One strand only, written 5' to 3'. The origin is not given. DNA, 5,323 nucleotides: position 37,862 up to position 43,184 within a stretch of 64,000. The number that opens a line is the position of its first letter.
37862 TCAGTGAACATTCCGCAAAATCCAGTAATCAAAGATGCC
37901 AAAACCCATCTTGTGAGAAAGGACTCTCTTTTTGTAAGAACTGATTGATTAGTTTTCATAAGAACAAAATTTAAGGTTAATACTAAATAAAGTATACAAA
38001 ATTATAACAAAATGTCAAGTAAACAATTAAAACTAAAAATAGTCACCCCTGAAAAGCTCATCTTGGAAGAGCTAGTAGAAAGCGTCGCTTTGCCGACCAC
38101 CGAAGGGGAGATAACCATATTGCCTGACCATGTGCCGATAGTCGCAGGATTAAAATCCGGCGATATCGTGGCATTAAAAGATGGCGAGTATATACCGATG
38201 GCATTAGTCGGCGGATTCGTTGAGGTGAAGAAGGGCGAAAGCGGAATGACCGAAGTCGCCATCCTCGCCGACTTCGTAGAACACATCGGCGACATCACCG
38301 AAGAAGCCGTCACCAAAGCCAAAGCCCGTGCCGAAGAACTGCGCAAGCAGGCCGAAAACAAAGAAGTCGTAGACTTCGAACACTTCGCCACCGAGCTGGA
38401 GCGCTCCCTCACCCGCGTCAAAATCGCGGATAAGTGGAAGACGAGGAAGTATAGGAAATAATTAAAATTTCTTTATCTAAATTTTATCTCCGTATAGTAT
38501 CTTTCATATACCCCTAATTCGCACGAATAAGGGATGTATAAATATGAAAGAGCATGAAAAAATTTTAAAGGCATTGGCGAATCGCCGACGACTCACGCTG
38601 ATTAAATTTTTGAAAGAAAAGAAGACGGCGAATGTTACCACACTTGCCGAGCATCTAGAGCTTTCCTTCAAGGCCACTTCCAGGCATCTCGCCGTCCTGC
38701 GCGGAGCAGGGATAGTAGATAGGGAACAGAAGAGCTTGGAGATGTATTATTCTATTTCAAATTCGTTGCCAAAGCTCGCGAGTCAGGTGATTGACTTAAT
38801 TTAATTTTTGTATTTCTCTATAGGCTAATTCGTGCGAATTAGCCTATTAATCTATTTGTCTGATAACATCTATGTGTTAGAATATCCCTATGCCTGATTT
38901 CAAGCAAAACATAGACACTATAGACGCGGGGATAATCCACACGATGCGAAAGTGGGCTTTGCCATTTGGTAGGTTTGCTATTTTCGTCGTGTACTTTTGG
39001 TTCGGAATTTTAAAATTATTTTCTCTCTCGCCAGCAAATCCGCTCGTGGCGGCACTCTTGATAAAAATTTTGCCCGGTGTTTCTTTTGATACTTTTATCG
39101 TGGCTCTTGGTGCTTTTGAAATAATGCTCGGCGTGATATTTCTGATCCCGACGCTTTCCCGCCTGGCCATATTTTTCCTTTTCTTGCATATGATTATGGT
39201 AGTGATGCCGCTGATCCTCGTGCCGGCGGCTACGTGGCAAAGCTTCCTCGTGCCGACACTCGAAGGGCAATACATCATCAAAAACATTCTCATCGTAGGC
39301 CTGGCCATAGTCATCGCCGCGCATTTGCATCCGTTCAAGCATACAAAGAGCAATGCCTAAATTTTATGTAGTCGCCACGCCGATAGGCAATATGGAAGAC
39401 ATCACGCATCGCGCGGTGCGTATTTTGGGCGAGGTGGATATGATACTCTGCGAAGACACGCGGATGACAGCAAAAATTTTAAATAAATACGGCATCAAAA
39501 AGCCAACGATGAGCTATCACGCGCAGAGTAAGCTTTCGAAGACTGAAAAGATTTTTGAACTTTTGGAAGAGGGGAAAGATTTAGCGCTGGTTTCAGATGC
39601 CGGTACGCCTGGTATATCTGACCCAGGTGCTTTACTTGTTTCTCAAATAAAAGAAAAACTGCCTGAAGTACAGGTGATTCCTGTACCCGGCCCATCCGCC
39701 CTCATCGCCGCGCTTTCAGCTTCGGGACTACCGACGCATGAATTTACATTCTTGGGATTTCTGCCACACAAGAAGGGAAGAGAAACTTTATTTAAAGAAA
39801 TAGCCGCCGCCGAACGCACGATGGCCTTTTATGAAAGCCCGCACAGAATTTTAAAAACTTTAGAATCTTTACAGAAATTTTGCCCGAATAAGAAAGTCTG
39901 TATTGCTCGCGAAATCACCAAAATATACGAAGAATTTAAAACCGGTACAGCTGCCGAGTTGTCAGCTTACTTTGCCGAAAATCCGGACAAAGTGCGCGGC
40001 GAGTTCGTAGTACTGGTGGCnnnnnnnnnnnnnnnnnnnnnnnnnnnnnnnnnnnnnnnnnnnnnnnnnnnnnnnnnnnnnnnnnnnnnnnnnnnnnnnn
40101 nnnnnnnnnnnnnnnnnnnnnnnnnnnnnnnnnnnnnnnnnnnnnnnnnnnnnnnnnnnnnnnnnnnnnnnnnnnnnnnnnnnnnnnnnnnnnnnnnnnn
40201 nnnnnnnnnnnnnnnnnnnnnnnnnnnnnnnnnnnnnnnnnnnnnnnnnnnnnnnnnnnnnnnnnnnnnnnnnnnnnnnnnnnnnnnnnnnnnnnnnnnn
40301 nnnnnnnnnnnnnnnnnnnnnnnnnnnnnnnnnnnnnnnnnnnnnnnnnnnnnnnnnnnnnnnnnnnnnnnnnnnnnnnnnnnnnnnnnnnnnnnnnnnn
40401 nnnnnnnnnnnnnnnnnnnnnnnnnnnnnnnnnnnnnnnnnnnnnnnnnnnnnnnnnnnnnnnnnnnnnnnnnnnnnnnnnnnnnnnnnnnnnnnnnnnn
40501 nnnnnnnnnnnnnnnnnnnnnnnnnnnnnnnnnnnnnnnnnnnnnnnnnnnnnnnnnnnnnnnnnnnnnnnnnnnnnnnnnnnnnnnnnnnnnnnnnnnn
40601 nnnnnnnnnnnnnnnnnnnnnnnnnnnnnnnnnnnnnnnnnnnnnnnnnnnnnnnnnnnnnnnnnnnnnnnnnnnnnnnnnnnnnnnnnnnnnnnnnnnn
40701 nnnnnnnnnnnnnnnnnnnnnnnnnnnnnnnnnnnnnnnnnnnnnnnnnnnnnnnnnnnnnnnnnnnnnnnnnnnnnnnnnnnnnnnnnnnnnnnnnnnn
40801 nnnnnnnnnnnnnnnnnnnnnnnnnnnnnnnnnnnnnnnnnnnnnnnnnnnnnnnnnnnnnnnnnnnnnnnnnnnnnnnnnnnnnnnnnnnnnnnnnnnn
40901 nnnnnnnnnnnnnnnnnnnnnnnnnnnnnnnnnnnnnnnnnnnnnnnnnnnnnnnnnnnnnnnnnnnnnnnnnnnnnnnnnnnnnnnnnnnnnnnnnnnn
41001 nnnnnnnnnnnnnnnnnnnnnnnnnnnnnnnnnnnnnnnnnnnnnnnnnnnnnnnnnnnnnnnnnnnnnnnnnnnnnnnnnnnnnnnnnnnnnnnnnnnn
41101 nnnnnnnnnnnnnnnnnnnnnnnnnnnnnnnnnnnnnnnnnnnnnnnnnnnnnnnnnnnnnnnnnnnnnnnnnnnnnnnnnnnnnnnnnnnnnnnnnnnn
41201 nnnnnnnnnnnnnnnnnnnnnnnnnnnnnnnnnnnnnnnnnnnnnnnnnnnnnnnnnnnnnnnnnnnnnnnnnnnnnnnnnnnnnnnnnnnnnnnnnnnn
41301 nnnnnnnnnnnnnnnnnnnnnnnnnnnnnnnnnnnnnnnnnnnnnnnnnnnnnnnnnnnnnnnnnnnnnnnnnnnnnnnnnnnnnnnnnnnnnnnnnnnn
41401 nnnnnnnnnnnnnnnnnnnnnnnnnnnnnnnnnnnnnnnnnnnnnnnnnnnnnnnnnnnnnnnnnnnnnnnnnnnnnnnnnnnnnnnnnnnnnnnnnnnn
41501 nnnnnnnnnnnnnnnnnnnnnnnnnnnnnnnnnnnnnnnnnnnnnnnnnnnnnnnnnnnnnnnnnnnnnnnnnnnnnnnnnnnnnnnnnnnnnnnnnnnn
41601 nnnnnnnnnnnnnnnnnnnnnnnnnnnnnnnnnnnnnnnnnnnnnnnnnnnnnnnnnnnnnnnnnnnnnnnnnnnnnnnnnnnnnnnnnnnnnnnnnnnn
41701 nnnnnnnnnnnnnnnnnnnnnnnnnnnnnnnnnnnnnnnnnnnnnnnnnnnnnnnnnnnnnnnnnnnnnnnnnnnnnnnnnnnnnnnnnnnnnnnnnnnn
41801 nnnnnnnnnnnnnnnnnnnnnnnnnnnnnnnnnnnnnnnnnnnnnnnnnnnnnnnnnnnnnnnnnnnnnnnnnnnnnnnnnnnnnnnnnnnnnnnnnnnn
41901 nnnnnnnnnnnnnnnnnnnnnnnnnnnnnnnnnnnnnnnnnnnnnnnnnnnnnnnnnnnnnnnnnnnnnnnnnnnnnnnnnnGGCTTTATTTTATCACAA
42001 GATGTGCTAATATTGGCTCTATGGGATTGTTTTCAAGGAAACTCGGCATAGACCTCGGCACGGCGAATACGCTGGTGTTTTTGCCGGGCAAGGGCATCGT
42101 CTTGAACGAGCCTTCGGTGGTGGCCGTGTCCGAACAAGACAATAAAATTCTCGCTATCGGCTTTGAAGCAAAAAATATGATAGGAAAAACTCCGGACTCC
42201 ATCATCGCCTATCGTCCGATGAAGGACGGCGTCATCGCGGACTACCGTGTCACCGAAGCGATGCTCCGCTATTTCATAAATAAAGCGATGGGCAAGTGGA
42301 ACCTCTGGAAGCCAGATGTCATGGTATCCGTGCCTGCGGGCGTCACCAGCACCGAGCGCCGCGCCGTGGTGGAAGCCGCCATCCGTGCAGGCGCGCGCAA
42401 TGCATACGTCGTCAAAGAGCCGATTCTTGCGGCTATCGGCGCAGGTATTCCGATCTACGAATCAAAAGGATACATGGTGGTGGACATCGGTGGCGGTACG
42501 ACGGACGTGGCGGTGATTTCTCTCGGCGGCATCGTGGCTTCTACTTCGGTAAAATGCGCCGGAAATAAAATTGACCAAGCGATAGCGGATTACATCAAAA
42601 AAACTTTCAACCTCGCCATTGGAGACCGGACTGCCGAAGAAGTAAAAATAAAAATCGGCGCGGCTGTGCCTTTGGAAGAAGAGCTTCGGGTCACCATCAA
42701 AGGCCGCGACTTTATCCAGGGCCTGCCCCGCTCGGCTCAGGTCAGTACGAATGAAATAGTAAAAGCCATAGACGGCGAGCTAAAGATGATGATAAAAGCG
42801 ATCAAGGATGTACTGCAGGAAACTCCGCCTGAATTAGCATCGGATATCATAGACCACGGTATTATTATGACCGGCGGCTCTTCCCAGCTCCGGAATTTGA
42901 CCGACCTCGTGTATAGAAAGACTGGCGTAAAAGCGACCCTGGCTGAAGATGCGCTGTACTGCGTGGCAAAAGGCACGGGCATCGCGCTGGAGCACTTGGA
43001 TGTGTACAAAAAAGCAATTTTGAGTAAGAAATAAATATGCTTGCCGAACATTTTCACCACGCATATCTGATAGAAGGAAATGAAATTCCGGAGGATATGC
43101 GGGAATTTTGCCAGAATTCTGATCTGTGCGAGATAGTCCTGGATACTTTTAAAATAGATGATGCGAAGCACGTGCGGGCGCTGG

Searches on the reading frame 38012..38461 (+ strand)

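Call 69: search_protein_families(library=pfam, proteins=[window:38012-38461:+], max_evalue=0.001)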
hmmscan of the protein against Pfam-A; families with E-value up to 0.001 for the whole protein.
window:38012-38461:+ (149 aa): 2 families
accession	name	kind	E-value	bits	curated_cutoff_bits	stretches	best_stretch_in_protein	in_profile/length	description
PF02823.21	ATP-synt_DE_N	-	5.1e-19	68.5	27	1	6-75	1-71/80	ATP synthase, Delta/Epsilon chain, beta-sandwich domain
PF00401.25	ATP-synt_DE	-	0.00016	22.2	24.6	1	94-139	2-46/47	ATP synthase, Delta/Epsilon chain, long alpha-helix domain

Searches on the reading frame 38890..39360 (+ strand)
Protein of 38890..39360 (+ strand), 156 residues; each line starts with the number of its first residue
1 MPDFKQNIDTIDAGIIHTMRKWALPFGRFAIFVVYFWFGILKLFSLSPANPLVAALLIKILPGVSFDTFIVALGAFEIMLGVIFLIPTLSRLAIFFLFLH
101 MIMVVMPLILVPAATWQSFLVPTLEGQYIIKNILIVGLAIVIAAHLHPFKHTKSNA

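Call 49: search_protein_families(library=pfam, proteins=[window:38890-39360:+], max_evalue=0.001)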
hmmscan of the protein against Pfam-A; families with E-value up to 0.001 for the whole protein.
window:38890-39360:+ (156 aa): 1 family
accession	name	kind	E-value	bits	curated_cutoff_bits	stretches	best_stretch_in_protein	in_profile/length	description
PF04224.18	DUF417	-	0.00096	19.2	27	0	15-45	6-36/175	Protein of unknown function, DUF417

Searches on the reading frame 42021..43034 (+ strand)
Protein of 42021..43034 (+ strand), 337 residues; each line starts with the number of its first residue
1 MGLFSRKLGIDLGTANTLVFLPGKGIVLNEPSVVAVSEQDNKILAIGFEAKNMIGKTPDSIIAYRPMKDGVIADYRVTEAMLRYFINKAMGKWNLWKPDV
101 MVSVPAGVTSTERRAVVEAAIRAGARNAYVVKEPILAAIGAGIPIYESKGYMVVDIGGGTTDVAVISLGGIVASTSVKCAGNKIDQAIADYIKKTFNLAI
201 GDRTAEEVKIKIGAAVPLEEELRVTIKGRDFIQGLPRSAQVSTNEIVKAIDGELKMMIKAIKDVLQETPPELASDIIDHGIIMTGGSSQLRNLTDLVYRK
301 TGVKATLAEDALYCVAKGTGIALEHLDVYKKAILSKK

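Call 49: search_protein_families(library=pfam, proteins=[window:42021-43034:+], max_evalue=0.001)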
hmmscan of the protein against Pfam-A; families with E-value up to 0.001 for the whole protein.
window:42021-43034:+ (337 aa): 6 families
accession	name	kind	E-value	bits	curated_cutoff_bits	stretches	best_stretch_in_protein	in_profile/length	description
PF06723.19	MreB_Mbl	-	4.6e-133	443.5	27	1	6-329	2-325/327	MreB/Mbl protein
PF00012.26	HSP70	-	1.8e-12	46.7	20.6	1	99-319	135-368/599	Hsp70 protein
PF14450.12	FtsA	-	2.2e-12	47.9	31.8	1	152-309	1-111/127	Cell division protein FtsA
PF00022.25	Actin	-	3e-11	43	27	1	31-195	31-190/410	Actin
PF25216.1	Volactin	-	2e-05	24.7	35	1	33-318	48-316/321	Volactin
PF08841.16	DDR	-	0.00087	18.9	24.6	0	133-209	117-188/328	Diol dehydratase reactivase ATPase-like domain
